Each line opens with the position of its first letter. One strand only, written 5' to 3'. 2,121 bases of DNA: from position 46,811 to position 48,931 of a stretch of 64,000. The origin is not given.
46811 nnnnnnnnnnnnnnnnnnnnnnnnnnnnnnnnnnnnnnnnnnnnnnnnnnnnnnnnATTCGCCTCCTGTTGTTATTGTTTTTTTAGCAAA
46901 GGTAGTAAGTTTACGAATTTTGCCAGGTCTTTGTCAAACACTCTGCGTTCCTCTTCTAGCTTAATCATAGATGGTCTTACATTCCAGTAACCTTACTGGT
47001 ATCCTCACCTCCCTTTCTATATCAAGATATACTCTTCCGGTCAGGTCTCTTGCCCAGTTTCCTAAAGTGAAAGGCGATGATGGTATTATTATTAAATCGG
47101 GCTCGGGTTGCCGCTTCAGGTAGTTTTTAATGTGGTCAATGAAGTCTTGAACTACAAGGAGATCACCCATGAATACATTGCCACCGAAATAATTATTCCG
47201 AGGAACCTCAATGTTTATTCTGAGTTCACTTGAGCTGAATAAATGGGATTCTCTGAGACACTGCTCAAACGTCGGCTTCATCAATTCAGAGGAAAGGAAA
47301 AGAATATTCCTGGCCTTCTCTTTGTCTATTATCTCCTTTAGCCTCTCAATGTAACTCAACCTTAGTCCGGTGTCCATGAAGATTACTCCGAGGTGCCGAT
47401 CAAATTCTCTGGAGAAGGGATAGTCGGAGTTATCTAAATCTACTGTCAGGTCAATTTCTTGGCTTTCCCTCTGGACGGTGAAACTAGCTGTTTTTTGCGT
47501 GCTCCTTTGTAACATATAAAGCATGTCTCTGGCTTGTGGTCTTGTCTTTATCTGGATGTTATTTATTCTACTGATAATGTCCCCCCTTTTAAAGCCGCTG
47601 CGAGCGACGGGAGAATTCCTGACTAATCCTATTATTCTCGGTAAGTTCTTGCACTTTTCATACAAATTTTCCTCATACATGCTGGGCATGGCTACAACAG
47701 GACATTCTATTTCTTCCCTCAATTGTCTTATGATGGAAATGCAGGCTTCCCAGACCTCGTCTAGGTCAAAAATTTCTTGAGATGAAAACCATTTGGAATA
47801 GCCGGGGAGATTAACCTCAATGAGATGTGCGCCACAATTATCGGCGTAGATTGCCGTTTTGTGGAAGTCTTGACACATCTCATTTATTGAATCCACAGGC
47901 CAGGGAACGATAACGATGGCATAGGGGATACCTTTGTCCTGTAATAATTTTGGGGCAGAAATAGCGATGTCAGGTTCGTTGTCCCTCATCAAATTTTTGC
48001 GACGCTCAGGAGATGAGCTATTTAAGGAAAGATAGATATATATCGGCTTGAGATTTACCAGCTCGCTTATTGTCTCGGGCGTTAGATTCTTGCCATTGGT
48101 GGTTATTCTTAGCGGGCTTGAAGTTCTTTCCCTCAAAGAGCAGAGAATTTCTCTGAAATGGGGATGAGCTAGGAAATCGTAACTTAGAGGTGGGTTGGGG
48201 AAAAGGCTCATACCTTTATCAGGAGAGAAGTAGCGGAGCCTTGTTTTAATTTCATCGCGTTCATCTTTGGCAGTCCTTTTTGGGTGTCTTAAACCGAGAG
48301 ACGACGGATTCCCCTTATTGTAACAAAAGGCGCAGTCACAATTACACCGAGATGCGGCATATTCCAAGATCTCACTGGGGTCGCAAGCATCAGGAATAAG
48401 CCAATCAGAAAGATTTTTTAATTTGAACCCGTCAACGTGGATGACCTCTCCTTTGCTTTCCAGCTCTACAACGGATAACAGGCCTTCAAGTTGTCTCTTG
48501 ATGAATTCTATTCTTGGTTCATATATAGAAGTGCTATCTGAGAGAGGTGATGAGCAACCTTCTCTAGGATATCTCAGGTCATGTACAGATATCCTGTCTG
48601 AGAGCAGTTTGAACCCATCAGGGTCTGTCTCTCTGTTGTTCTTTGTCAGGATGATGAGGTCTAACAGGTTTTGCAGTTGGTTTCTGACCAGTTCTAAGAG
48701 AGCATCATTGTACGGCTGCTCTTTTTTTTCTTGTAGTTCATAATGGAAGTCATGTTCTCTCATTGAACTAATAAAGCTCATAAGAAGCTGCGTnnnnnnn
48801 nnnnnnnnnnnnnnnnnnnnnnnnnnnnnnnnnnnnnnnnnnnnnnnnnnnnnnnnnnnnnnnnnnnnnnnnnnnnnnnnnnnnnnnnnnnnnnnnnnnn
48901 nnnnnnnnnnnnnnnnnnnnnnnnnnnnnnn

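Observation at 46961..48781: Radical SAM enzyme with embedded PDZ domain and unassigned N/C-terminal regions, wedged between etfA and hyuA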

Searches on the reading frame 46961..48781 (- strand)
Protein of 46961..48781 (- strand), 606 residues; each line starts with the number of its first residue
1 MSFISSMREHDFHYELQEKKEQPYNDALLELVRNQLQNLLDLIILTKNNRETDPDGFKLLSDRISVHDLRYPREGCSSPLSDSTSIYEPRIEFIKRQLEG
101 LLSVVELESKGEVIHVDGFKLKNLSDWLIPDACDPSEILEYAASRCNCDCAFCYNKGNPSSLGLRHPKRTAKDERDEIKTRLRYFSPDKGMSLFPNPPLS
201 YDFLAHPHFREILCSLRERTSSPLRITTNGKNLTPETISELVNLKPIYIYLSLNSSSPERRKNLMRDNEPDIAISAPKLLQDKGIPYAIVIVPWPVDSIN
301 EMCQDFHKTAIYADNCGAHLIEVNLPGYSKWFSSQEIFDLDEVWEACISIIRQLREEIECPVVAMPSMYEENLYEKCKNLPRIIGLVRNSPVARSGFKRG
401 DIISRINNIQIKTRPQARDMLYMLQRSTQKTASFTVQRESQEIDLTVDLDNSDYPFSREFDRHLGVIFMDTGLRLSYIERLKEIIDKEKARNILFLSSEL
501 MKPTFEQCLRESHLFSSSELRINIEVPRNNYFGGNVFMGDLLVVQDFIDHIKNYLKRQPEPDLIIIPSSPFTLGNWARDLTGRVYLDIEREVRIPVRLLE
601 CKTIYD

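Call 5: search_protein_families(library=pfam, proteins=[window:46961-48781:-], max_evalue=0.01)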
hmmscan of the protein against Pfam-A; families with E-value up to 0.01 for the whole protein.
window:46961-48781:- (606 aa): 5 families
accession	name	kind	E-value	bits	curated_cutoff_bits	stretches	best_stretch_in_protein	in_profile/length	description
PF04055.27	Radical_SAM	-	6.6e-14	52.9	29.5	1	145-302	6-159/166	Radical SAM superfamily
PF13180.12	PDZ_2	-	1.8e-08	35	27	1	386-449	19-80/80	PDZ domain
PF04459.17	DUF512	-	5.7e-05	22.9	25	1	478-571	83-173/202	Protein of unknown function (DUF512)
PF17820.7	PDZ_6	-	9.5e-05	22.5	27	1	387-422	6-41/54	PDZ domain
PF19238.5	Radical_SAM_2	-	0.0016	18.5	26.7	0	232-293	63-124/151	Radical SAM-like domain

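Call 6: search_protein_families(library=ncbifam, proteins=[window:46961-48781:-], max_evalue=0.01)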
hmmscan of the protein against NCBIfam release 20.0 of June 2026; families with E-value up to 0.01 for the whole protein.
window:46961-48781:- (606 aa): 13 families
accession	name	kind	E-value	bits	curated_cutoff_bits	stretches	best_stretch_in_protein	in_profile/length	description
NF041521.1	HhoA_HhoB_HtrA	equivalog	7.6e-06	25.4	450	1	383-449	267-331/335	HhoA/HhoB/HtrA family serine endopeptidase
TIGR02037.1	degP_htrA_DO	subfamily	9e-06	24.9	416.2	1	386-453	266-331/434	Do family serine endopeptidase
NF047968.1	SerProtHtrA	equivalog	2.2e-05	24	470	1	383-448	293-356/357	serine protease HtrA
TIGR00054.1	TIGR00054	equivalog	2.4e-05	23.4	147.55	1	334-447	156-267/421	RIP metalloprotease RseP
NF041199.1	trx7_PDZ_seleno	equivalog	6.5e-05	22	300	1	387-451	211-274/390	Trx7/PDZ domain-containing (seleno)protein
TIGR01713.1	typeII_sec_gspC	equivalog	0.0001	22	101.6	1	394-447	206-257/259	type II secretion system protein GspC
NF041707.1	rSAM_YhhB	equivalog_domain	0.00013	21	445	1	142-255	8-124/369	cyclophane-forming radical SAM/SPASM peptide maturase YhhB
TIGR03278.1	methan_mark_10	equivalog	0.0005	19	350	1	202-294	84-178/404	methyl coenzyme M reductase-arginine methyltransferase Mmp10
NF038283.1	viperin_w_prok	equivalog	0.00098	18.4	180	1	143-270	9-131/281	viperin family antiviral radical SAM protein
NF041515.1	GspC_delta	equivalog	0.0024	17.7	150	1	382-447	245-308/311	type II secretion system protein GspC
TIGR04317.1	W_rSAM_matur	equivalog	0.0025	17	380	0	144-267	12-123/349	tungsten cofactor oxidoreductase radical SAM maturase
TIGR02860.1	spore_IV_B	equivalog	0.0065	15.5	305.25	1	389-447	123-178/402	SpoIVB peptidase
TIGR02038.1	protease_degS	equivalog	0.008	15.4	422.95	0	384-450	283-347/351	outer membrane-stress sensor serine endopeptidase DegS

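Call 10: find_homologous_proteins(query=window:46961-48781:-)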
Query window:46961-48781:- (606 aa): 281 proteins with E <= 0.001 among 8000 candidates; the best 120 are listed.
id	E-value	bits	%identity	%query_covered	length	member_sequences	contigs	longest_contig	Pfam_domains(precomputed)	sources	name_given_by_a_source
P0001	0.0e+0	1333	96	99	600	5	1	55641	PF04055.28,PF13180.13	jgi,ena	-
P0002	0.0e+0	1112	81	99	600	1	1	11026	PF04055.28,PF13180.13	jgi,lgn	jgi:hypothetical protein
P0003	0.0e+0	1013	72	99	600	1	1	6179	PF17820.8,PF04055.28,PF13180.13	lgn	-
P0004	5.3e-295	998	67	100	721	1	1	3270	PF17820.8,PF04055.28,PF13180.13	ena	-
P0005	1.0e-293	993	72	99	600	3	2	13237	PF17820.8,PF04055.28,PF13180.13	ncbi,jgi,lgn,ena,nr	ncbi:MAG: radical SAM protein [Dehalococcoidia bacterium]|nr:radical SAM protein [Dehalococcoidia ba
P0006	9.4e-287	970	70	99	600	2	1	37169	PF17820.8,PF04055.28,PF13180.13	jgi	-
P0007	1.2e-279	947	67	100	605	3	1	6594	PF17820.8,PF04055.28,PF13180.13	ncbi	-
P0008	1.1e-278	944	69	99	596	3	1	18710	PF17820.8,PF04055.28,PF13180.13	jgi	-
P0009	2.0e-277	940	67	99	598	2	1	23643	PF17820.8,PF04055.28,PF13180.13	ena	-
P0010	9.2e-277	937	68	99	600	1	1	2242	PF17820.8,PF04055.28,PF13180.13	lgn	-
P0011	4.6e-276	935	68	99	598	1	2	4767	PF17820.8,PF04055.28,PF13180.13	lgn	-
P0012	5.7e-276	935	68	99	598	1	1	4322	PF17820.8,PF04055.28,PF13180.13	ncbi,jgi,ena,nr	ncbi:MAG: radical SAM protein [Dehalococcoidia bacterium]|nr:radical SAM protein [Dehalococcoidia ba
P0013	2.7e-275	933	68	99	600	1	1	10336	PF17820.8,PF04055.28,PF00595.30,PF13180.13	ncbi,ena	-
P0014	5.2e-275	932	67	99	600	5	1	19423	PF17820.8,PF04055.28,PF13180.13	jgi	-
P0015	5.6e-273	925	67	99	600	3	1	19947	PF17820.8,PF04055.28,PF13180.13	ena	-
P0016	1.5e-272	923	66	99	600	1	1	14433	PF04055.28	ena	-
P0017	2.6e-272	923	67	99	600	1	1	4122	PF17820.8,PF04055.28,PF13180.13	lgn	-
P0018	4.9e-272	922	66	99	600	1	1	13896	PF17820.8,PF04055.28,PF13180.13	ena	-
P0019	9.6e-272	921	66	99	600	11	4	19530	PF17820.8,PF04055.28,PF13180.13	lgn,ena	-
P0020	1.5e-271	920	66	99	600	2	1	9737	PF17820.8,PF04055.28,PF13180.13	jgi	-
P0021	1.6e-271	920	66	99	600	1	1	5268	PF17820.8,PF04055.28,PF13180.13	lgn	-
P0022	1.8e-271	920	67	99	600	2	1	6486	PF17820.8,PF04055.28,PF13180.13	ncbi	-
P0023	2.4e-270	916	67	99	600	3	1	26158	PF04055.28,PF13180.13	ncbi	-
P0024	3.1e-269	913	66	99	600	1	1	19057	PF17820.8,PF04055.28,PF13180.13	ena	-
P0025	9.2e-268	908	66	99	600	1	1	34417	PF17820.8,PF04055.28,PF13180.13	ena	-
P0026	2.4e-267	906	66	99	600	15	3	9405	PF17820.8,PF04055.28,PF13180.13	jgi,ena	-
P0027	8.3e-267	905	65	99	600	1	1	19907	PF17820.8,PF04055.28,PF13180.13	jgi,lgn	jgi:hypothetical protein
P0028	5.2e-265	899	70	91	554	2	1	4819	PF17820.8,PF04055.28,PF13180.13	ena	-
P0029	4.0e-258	876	63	99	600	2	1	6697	PF17820.8,PF04055.28,PF13180.13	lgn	-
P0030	5.0e-249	846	61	100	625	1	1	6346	PF17820.8,PF04055.28,PF13180.13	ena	-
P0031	4.0e-242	823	61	98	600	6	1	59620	PF17820.8,PF04055.28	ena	-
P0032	3.9e-240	816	62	95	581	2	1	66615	PF17820.8,PF04055.28,PF00595.30,PF13180.13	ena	-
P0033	2.0e-233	794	59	99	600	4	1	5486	PF17820.8,PF04055.28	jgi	jgi:hypothetical protein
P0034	2.3e-231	787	57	99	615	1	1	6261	PF17820.8,PF04055.28,PF13180.13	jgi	jgi:wyosine [tRNA(Phe)-imidazoG37] synthetase (radical SAM superfamily)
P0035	3.1e-228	777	55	99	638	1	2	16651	PF17820.8,PF04055.28,PF13180.13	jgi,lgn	jgi:hypothetical protein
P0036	4.9e-225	767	58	99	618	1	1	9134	PF17820.8,PF04055.28,PF13180.13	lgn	-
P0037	2.5e-224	764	54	99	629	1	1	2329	PF17820.8,PF04055.28,PF13180.13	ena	-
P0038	7.7e-223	759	62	86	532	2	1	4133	PF17820.8,PF04055.28,PF00595.30,PF13180.13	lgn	-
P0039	6.3e-221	753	53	99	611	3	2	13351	PF17820.8,PF04055.28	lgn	-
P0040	2.2e-220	751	53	98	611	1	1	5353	PF17820.8,PF04055.28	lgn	-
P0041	2.7e-220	751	62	86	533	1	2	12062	PF17820.8,PF04055.28,PF00595.30,PF13180.13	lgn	-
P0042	2.3e-218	745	62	86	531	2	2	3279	PF17820.8,PF04055.28,PF00595.30,PF13180.13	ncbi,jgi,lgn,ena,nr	ncbi:MAG: hypothetical protein DRI26_07350 [Chloroflexi bacterium]|nr:MAG: hypothetical protein DRI2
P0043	3.4e-218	744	62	86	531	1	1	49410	PF17820.8,PF04055.28,PF13180.13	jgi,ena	-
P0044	1.3e-217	742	54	99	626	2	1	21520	PF17820.8,PF04055.28,PF13180.13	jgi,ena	-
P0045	5.8e-217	740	53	98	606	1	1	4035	PF17820.8,PF04055.28,PF19238.6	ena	-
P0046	6.0e-217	740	54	99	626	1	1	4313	PF17820.8,PF04055.28,PF13180.13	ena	-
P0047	1.5e-216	738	52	99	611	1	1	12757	PF17820.8,PF04055.28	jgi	jgi:MoaA/NifB/PqqE/SkfB family radical SAM enzyme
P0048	6.0e-216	737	61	86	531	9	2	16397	PF17820.8,PF04055.28,PF13180.13,PF04459.18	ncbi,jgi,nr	ncbi:MAG: DUF512 domain-containing protein [Dehalococcoidia bacterium]|nr:MAG: DUF512 domain-contain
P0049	7.6e-216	736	61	86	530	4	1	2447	PF17820.8,PF04055.28,PF13180.13,PF04459.18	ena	-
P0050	1.8e-215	735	60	89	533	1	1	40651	PF17820.8,PF04055.28,PF13180.13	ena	-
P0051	5.9e-215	733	54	99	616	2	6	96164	PF17820.8,PF04055.28,PF13180.13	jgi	-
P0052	1.7e-214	732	53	98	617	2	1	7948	PF17820.8,PF04055.28,PF19238.6,PF13180.13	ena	-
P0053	3.6e-214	731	60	86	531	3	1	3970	PF17820.8,PF04055.28,PF13180.13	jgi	-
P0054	5.1e-214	730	52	99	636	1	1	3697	PF17820.8,PF04055.28,PF13180.13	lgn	-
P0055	5.2e-214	730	54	99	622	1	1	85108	PF17820.8,PF04055.28,PF13180.13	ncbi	ncbi:radical SAM protein [Chloroflexota bacterium]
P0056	5.5e-214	730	60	86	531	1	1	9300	PF17820.8,PF04055.28,PF00595.30,PF13180.13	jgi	-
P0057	7.8e-214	730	54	98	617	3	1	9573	PF17820.8,PF04055.28,PF00595.30,PF13180.13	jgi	-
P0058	2.2e-213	728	53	99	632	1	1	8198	PF04055.28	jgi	jgi:Radical SAM superfamily.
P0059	4.1e-213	727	53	99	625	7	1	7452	PF17820.8,PF04055.28,PF19238.6,PF13180.13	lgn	-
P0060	7.0e-213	726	53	100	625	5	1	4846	PF17820.8,PF04055.28,PF00595.30,PF13180.13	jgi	-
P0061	1.6e-212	725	53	99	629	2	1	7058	PF17820.8,PF04055.28,PF13180.13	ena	-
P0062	2.9e-212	724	54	95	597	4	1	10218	PF17820.8,PF04055.28,PF13180.13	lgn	-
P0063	4.1e-212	724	52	99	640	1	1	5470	PF17820.8,PF04055.28,PF00595.30,PF13180.13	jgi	jgi:hypothetical protein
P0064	1.0e-211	723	53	99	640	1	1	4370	PF17820.8,PF04055.28,PF13180.13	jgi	-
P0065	1.9e-211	722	52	98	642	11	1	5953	PF17820.8,PF04055.28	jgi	jgi:hypothetical protein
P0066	3.2e-211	721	53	99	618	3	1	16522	PF17820.8,PF04055.28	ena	-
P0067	4.7e-211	720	53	99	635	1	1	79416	PF17820.8,PF04055.28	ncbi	ncbi:radical SAM protein [Chloroflexota bacterium]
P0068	7.3e-211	720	59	86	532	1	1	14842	PF17820.8,PF04055.28,PF13180.13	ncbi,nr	ncbi:MAG: radical SAM protein [Dehalococcoidia bacterium]|nr:radical SAM protein [Dehalococcoidia ba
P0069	9.9e-211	719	60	86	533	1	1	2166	PF17820.8,PF04055.28,PF13180.13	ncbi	-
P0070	1.2e-210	719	52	99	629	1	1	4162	PF17820.8,PF04055.28,PF00595.30,PF13180.13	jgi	-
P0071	3.0e-210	718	51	99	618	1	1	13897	PF17820.8,PF04055.28,PF13180.13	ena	-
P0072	3.2e-210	718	54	96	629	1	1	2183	PF17820.8,PF04055.28,PF13180.13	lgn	-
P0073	3.5e-210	717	54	98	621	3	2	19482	PF17820.8,PF04055.28,PF13180.13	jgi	-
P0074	4.9e-210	717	61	86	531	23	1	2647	PF17820.8,PF04055.28,PF13180.13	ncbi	-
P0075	6.6e-210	717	51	98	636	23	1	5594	PF17820.8,PF04055.28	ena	-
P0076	7.0e-210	717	51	99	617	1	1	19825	PF17820.8,PF04055.28,PF13180.13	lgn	-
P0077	7.7e-210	716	57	86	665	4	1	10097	PF17820.8,PF04055.28,PF13180.13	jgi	jgi:hypothetical protein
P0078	1.2e-209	716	51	98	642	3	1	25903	PF17820.8,PF04055.28,PF13180.13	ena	-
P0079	1.4e-209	715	54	96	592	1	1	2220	PF17820.8,PF04055.28,PF13180.13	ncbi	-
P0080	1.8e-209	715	54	99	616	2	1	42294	PF17820.8,PF04055.28,PF04459.18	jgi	-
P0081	3.0e-209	714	52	99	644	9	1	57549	PF17820.8,PF04055.28,PF13180.13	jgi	-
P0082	5.7e-209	713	52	99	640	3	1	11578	PF17820.8,PF04055.28,PF13180.13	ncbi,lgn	-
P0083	9.9e-209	713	52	99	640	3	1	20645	PF17820.8,PF04055.28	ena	-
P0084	1.1e-208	713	52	99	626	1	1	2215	PF17820.8,PF04055.28,PF13180.13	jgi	-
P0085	1.2e-208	712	53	96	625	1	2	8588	PF17820.8,PF04055.28,PF19238.6,PF00595.30,PF13180.13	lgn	-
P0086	1.5e-208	712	53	99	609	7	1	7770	PF04055.28,PF13180.13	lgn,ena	-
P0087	1.8e-208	712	52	98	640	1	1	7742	PF17820.8,PF04055.28,PF13180.13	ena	-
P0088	2.0e-208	712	54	99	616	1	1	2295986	PF17820.8,PF04055.28,PF13180.13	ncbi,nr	ncbi:MAG: radical SAM protein [Dehalococcoidales bacterium]|nr:MAG: radical SAM protein [Dehalococco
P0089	2.1e-208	712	60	86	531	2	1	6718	PF17820.8,PF04055.28,PF13180.13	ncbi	-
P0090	2.6e-208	711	51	98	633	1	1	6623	PF17820.8,PF04055.28,PF13180.13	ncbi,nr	ncbi:MAG: radical SAM protein [Chloroflexota bacterium]|nr:radical SAM protein [Chloroflexota bacter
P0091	2.7e-208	711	52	99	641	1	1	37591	PF17820.8,PF04055.28,PF13180.13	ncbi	-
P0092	2.8e-208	711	53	98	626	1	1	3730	PF17820.8,PF04055.28,PF13180.13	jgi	-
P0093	4.0e-208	711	51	99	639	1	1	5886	PF17820.8,PF04055.28,PF00595.30,PF13180.13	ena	-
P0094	4.9e-208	710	52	99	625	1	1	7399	PF04055.28,PF13180.13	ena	-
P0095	8.1e-208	710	50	99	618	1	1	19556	PF17820.8,PF04055.28,PF13180.13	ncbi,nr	ncbi:MAG: radical SAM protein [Chloroflexota bacterium]|nr:radical SAM protein [Chloroflexota bacter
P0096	9.4e-208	709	54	100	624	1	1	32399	PF17820.8,PF04055.28,PF00595.30,PF13180.13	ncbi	ncbi:radical SAM protein [Chloroflexota bacterium]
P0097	1.5e-207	709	54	99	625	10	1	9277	PF04055.28,PF13180.13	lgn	-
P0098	1.8e-207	709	53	96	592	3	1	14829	PF17820.8,PF04055.28,PF13180.13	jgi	-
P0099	2.1e-207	708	52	99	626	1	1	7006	PF17820.8,PF04055.28,PF13180.13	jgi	jgi:membrane-associated protease RseP (regulator of RpoE activity)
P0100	9.5e-207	706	52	99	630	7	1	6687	PF17820.8,PF04055.28,PF13180.13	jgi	-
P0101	1.1e-206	706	52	99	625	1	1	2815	PF17820.8,PF04055.28,PF13180.13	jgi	jgi:hypothetical protein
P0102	1.3e-206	706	52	99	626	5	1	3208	PF04055.28,PF13180.13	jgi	-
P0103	2.9e-206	705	52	99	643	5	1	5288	PF17820.8,PF04055.28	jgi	-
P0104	3.1e-206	704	53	99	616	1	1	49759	PF17820.8,PF04055.28,PF13180.13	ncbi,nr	ncbi:MAG TPA: radical SAM protein [Dehalococcoidia bacterium]|nr:radical SAM protein [Dehalococcoidi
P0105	6.6e-206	703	52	99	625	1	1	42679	PF17820.8,PF04055.28,PF13180.13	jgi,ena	jgi:hypothetical protein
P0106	7.5e-206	703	54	96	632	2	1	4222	PF17820.8,PF04055.28,PF13180.13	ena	-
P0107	9.9e-206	703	51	98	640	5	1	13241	PF17820.8,PF04055.28,PF13180.13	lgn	-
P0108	1.3e-205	702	54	96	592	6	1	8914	PF17820.8,PF04055.28,PF13180.13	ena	-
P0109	1.7e-205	702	53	96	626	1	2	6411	PF17820.8,PF04055.28,PF13180.13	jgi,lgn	-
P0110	3.0e-205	701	51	99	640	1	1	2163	PF17820.8,PF04055.28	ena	-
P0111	3.7e-205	701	54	95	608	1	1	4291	PF17820.8,PF04055.28,PF13180.13,PF04459.18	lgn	-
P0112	3.8e-205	701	48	98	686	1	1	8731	PF17820.8,PF04055.28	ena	-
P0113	1.8e-204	699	50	99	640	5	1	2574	PF17820.8,PF04055.28,PF13180.13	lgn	-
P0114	6.1e-204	697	51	99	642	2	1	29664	PF17820.8,PF04055.28,PF13180.13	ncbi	ncbi:MAG: radical SAM protein [Chloroflexota bacterium]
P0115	6.2e-204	697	51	98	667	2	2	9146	PF17820.8,PF04055.28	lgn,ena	-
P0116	9.9e-204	696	51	98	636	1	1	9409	PF17820.8,PF04055.28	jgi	jgi:hypothetical protein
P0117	1.7e-203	695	51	96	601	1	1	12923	PF17820.8,PF04055.28,PF13180.13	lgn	-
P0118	2.1e-203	695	50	99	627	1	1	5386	PF17820.8,PF04055.28,PF13180.13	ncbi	-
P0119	7.7e-203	693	52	99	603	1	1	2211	PF17820.8,PF04055.28,PF13180.13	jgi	-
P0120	2.1e-202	692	52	99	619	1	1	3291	PF17820.8,PF04055.28,PF13180.13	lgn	-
